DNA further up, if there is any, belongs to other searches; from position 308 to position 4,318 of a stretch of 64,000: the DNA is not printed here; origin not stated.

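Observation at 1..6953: AT-rich accessory island with a five-gene co-directional module of HTH, RhuM, DUF2130-like, SNF2 helicase and nuclease: candidate undescribed defense system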

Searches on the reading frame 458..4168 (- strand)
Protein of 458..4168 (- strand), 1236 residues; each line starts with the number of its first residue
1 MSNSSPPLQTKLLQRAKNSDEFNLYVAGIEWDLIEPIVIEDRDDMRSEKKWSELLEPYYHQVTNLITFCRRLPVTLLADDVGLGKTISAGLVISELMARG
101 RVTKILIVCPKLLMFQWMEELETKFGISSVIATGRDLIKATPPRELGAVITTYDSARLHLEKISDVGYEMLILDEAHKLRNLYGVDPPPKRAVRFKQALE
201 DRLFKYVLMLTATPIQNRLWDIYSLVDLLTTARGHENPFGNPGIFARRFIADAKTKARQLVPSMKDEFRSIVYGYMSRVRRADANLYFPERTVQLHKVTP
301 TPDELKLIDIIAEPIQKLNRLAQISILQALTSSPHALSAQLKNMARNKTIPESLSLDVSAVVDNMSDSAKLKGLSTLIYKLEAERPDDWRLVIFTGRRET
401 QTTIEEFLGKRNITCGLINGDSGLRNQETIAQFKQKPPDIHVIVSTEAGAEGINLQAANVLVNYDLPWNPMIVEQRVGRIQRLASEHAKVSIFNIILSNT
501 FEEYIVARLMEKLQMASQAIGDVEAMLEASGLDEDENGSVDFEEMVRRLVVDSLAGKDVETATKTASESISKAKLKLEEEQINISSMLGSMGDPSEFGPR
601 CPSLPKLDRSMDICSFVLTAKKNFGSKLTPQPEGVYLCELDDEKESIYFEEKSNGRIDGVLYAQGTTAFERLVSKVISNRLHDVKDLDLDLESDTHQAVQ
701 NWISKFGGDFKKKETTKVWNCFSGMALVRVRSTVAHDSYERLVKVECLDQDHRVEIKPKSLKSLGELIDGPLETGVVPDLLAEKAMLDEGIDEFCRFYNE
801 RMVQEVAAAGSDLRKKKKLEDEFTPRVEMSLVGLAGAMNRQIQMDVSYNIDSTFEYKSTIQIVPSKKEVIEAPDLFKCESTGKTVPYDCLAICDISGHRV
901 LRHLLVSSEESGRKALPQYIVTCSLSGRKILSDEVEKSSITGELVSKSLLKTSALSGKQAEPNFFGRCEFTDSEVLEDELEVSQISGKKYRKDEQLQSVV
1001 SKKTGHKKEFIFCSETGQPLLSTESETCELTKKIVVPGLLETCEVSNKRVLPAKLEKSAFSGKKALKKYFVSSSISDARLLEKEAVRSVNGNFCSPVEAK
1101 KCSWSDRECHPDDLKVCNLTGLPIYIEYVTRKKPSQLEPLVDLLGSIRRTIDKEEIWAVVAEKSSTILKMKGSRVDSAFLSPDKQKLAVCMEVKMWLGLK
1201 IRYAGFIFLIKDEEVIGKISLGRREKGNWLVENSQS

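Call 5: search_protein_families(library=pfam, proteins=[window:458-4168:-], max_evalue=0.01)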
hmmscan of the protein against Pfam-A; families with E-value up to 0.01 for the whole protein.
window:458-4168:- (1236 aa): 4 families
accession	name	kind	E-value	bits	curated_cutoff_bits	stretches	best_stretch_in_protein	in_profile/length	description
PF00176.29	SNF2-rel_dom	-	2.1e-28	99.7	24.9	1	75-309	20-250/290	SNF2-related domain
PF00271.37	Helicase_C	-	2.7e-18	66.7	23.5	1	381-483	10-109/110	Helicase conserved C-terminal domain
PF04851.21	ResIII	-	4.3e-08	33.7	22.5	1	77-215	28-163/164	Type III restriction enzyme, res subunit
PF00270.35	DEAD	-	4.6e-08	33.4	26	1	77-217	19-163/167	DEAD/DEAH box helicase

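Call 6: search_protein_families(library=padloc, proteins=[window:458-4168:-], max_evalue=0.01)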
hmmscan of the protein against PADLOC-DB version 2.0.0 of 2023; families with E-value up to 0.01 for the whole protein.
window:458-4168:- (1236 aa): 48 families (the best 25 are shown)
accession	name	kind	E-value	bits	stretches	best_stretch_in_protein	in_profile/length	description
PDLC02500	BrxHI|BrxHII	-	1.6e-56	190.4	2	339-546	431-631/933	BrxHI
PDLC02623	DrmD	-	8.7e-54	180.7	3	366-529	508-669/1040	DrmD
PDLC02619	DrmD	-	1.1e-51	174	2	75-288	53-264/872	DrmD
PDLC00659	HmaA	-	2e-47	159.7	2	348-521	470-647/1176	SNF2 helicase / DEAD-box helicase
PDLC02621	DrmD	-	1.8e-46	156.9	2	370-541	501-687/1040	DrmD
PDLC02843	DpdE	-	2.2e-35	119.9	2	57-229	159-312/1091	DpdE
PDLC02620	DrmD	-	5.8e-35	118.5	2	390-521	486-614/1060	DrmD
PDLC00633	ZorD1|ZorD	-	4.2e-34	115.8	1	75-520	465-885/908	"SWI2/SNF2 helicase, Mrr-like nuclease"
PDLC02572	DrmA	-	2.9e-32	109.6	2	76-229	139-311/1043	DrmA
PDLC02840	DpdE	-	4.2e-32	109.4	2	76-228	180-316/1091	DpdE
PDLC02193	PLD_Helicase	-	1e-31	108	3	436-537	750-851/905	-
PDLC02504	BrxHI|BrxHII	-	1.2e-30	104.2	2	358-572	455-658/971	BrxHII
PDLC00631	ZorD1|ZorD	-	1.5e-30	103.8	1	75-488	464-873/1071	"SWI2/SNF2 helicase, Mrr-like nuclease"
PDLC02634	DrmD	-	4.5e-30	102.2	2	69-232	104-274/900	DrmD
PDLC02633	DrmD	-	3.6e-28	96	2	75-133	145-203/839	DrmD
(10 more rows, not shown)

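Call 7: search_protein_families(library=ncbifam, proteins=[window:458-4168:-], max_evalue=0.01)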
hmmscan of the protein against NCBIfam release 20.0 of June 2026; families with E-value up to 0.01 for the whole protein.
window:458-4168:- (1236 aa): 21 families
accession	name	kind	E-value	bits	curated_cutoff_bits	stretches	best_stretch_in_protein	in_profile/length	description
NF038317.1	DISARM_DrmD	equivalog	5.5e-58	197.1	610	2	369-553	485-671/1021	DISARM system SNF2-like helicase DrmD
NF038318.1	DISARM_DrmD_b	equivalog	3.1e-52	177.8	950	2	75-288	50-261/868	DISARM system SNF2-like helicase DrmD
NF041062.1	DpdE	equivalog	1e-48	166.1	500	2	76-229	174-312/1048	protein DpdE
NF042964.1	phospholipD_antiphage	equivalog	1.6e-46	159.1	1100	2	426-548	733-854/895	phospholipase D-like domain-containing anti-phage protein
NF003426.0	PRK04914.1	equivalog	6.7e-36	123.9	576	2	70-221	168-323/959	RNA polymerase-associated protein RapA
NF058637.1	helic_SCO1167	equivalog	7.3e-29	100.4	1200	1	76-528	492-918/932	SCO1167/SCO6262 family helicase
NF053675.1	pilus_reg_Snf2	equivalog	6.2e-28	97.4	1100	2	76-227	607-749/1029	pilus expression-regulating Snf2 family helicase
NF041790.1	anti-phage_ZorD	equivalog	4.6e-15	54.6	1500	1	145-485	703-1026/1035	type I Zorya anti-phage system protein ZorD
NF010337.0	PRK13766.1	equivalog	8.5e-11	40.7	610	1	363-565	342-547/781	Hef nuclease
NF008394.0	PRK11192.1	equivalog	7.8e-10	38.1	507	1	385-492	244-350/441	ATP-dependent RNA helicase SrmB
NF008744.0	PRK11776.1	equivalog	1.4e-08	33.8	524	1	364-494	223-347/460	ATP-dependent RNA helicase DbpA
NF002340.1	PRK01297.1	equivalog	3.8e-08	32.6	564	1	377-492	239-352/372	ATP-dependent RNA helicase RhlB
NF003419.0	PRK04837.1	equivalog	4.1e-07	29.1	588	1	366-492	239-359/424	ATP-dependent RNA helicase RhlB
NF007882.0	PRK10590.1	equivalog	5.2e-07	29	743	1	387-492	243-348/456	ATP-dependent RNA helicase RhlE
NF053631.1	RNA_helic_CshA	equivalog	1.1e-06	27.9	646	1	372-495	223-343/434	degradosome RNA helicase CshA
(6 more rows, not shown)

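Call 8: find_encoding_contigs(protein=window:458-4168:-, flank=10000, max_places=6)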
Protein window:458-4168:- (1236 aa): 23 contigs read that carry it; 6 places shown.
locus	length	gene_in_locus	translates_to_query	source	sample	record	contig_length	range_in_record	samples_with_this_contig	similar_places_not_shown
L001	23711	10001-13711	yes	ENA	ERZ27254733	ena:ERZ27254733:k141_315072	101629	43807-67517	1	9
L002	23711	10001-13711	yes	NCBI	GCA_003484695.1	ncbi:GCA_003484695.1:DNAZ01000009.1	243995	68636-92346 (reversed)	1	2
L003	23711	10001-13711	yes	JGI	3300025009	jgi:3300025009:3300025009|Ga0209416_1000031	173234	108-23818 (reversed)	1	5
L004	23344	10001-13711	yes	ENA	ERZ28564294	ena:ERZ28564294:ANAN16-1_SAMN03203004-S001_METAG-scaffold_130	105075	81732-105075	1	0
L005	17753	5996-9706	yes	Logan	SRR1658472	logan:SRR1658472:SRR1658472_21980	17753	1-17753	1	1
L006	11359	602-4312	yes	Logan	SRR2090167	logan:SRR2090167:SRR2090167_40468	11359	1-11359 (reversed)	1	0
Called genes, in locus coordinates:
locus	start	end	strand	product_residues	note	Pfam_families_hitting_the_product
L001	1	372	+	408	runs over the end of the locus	PF01943:Polysacc_synt, PF13440:Polysacc_synt_3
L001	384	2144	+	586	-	-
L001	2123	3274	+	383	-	PF04932:Wzy_C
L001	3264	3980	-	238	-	PF19077:Big_13 (faint), PF27332:TP_0781 (faint), PF09136:Glucodextran_B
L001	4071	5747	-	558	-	-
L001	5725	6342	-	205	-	PF02517:Rce1-like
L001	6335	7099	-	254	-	PF00702:Hydrolase (faint), PF08282:Hydrolase_3, PF05116:S6PP (weak)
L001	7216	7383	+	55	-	PF12728:HTH_17, PF00376:MerR, PF13411:MerR_1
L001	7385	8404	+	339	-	PF13310:Virulence_RhuM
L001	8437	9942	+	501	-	PF09903:DUF2130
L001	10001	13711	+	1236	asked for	PF00176:SNF2-rel_dom, PF00270:DEAD, PF04851:ResIII, PF00271:Helicase_C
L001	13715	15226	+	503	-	PF12705:PDDEXK_1 (faint), PF13482:RNase_H_2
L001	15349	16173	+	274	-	-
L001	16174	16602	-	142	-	-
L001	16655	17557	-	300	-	-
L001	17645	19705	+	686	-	PF13360:PQQ_2 (weak), PF23381:Beta-prop_IFT122_1st, PF23414:Beta-prop_EML_2, PF24807:WD40_CDC20-Fz (weak), PF25174:Beta-prop_THOC3, PF24814:WD40_Prp19, PF23414:Beta-prop_EML_2, PF23414:Beta-prop_EML_2, +8 more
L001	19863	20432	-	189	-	PF08207:EFP_N, PF01132:EFP, PF09285:Elong-fact-P_C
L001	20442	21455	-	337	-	PF00152:tRNA-synt_2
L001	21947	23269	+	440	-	-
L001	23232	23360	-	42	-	-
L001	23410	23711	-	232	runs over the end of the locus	PF13189:Cytidylate_kin2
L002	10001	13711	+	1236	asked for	PF00176:SNF2-rel_dom, PF00270:DEAD, PF04851:ResIII, PF00271:Helicase_C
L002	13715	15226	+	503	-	PF12705:PDDEXK_1 (faint), PF13482:RNase_H_2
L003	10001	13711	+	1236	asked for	PF00176:SNF2-rel_dom, PF00270:DEAD, PF04851:ResIII, PF00271:Helicase_C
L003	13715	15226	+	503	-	PF12705:PDDEXK_1 (faint), PF13482:RNase_H_2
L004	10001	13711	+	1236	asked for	PF00176:SNF2-rel_dom, PF00270:DEAD, PF04851:ResIII, PF00271:Helicase_C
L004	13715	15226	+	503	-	PF12705:PDDEXK_1 (faint), PF13482:RNase_H_2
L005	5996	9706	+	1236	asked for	PF00176:SNF2-rel_dom, PF00270:DEAD, PF04851:ResIII, PF00271:Helicase_C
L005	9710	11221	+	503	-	PF12705:PDDEXK_1 (faint), PF13482:RNase_H_2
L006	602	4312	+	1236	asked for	PF00176:SNF2-rel_dom, PF00270:DEAD, PF04851:ResIII, PF00271:Helicase_C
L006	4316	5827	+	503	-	PF12705:PDDEXK_1 (faint), PF13482:RNase_H_2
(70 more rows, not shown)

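Call 9: find_homologous_proteins(query=window:461-4168:-)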
Query window:461-4168:- (1236 aa): 7964 proteins with E <= 0.001 among 8000 candidates; the best 120 are listed.
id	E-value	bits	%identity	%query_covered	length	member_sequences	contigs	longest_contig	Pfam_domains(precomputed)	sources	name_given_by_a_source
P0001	0.0e+0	2632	95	100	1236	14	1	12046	PF00270.36,PF00176.30,PF00271.38,PF04851.22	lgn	-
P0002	0.0e+0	2434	87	100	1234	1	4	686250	PF00270.36,PF00176.30,PF00271.38,PF04851.22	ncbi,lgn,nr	ncbi:MAG: DEAD/DEAH box helicase [Candidatus Blackburnbacteria bacterium]|nr:DEAD/DEAH box helicase 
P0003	0.0e+0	1976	70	100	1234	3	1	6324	PF00270.36,PF00176.30,PF00271.38,PF04851.22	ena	-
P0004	0.0e+0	1931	69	100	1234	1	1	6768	PF00270.36,PF00176.30,PF00271.38,PF04851.22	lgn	-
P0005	0.0e+0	1873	68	99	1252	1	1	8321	PF00270.36,PF00176.30,PF00271.38,PF04851.22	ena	-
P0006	0.0e+0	1752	63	100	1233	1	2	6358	PF00270.36,PF00176.30,PF00271.38,PF04851.22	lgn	-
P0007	0.0e+0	1748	52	99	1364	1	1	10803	PF00270.36,PF00176.30,PF00271.38,PF04851.22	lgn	-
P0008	0.0e+0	1695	62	99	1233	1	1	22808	PF00270.36,PF00176.30,PF00271.38,PF04851.22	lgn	-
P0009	0.0e+0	1682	61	100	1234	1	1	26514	PF00270.36,PF00176.30,PF00271.38,PF04851.22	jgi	jgi:superfamily II DNA or RNA helicase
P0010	0.0e+0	1678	61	100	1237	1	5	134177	PF00270.36,PF00176.30,PF00271.38,PF04851.22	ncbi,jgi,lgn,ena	-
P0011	0.0e+0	1673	62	100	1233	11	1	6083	PF00270.36,PF00176.30,PF00271.38,PF04851.22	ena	-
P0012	0.0e+0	1673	60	100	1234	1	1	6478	PF00270.36,PF00176.30,PF00271.38,PF04851.22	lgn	-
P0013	0.0e+0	1672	60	99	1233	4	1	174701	PF00270.36,PF00176.30,PF00271.38,PF04851.22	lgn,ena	-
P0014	0.0e+0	1669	60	100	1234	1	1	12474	PF00270.36,PF00176.30,PF00271.38,PF04851.22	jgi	jgi:superfamily II DNA or RNA helicase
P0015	0.0e+0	1669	61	100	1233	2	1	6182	PF00270.36,PF00176.30,PF00271.38,PF04851.22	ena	-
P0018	0.0e+0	1664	60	100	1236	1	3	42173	PF00270.36,PF00176.30,PF00271.38,PF04851.22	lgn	-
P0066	0.0e+0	1586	59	99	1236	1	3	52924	PF00270.36,PF00176.30,PF00271.38,PF04851.22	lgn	-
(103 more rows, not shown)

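Call 10: search_protein_families(library=pfam, proteins=[L001:13715-15226:+, L001:15349-16173:+, L001:16174-16602:-, L001:16655-17557:-, L001:21947-23269:+], max_evalue=0.01)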
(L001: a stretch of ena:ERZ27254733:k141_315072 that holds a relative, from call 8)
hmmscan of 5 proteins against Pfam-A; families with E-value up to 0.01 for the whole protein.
L001:13715-15226:+ (503 aa): 2 families
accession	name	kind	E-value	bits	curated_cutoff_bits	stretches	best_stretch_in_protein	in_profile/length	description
PF13482.12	RNase_H_2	-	1.4e-28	100.3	22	1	319-496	1-164/165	RNase_H superfamily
PF12705.13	PDDEXK_1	-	1.8e-05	25.2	22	1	86-226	120-247/247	PD-(D/E)XK nuclease superfamily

L001:15349-16173:+ (274 aa): 0 families

L001:16174-16602:- (142 aa): 0 families

L001:16655-17557:- (300 aa): 1 family
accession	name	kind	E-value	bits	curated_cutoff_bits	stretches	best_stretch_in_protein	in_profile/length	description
PF18915.5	DUF5667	-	5.7e-05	23.9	27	1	45-137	13-97/99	Domain of unknown function (DUF5667)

L001:21947-23269:+ (440 aa): 0 families

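Call 11: search_protein_families(library=padloc, proteins=[L001:13715-15226:+, L001:15349-16173:+, L001:16174-16602:-, L001:16655-17557:-], max_evalue=0.01)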
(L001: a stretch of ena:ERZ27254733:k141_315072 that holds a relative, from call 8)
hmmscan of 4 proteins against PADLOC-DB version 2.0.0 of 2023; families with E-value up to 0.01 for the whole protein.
L001:13715-15226:+ (503 aa): 4 families
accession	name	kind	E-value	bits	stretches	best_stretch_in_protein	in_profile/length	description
PDLC01447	Cas4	-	7.3e-07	27.8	1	2-228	4-160/161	"CAS-I,CAS-II,CAS-III,CAS-IV,CAS-V,CAS-VI; acquisition_associated"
PDLC01250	Cas4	-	5.5e-06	24.8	1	5-226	3-168/168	"CAS-I,CAS-II,CAS-III,CAS-IV,CAS-V,CAS-VI; acquisition_associated"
PDLC00943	Cas4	-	8.1e-06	23.9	1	85-225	57-178/180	CRISPR-associated protein Cas4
PDLC00944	Cas4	-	2.5e-05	22.5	1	78-225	49-176/177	Cas4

L001:15349-16173:+ (274 aa): 0 families

L001:16174-16602:- (142 aa): 0 families

L001:16655-17557:- (300 aa): 0 families
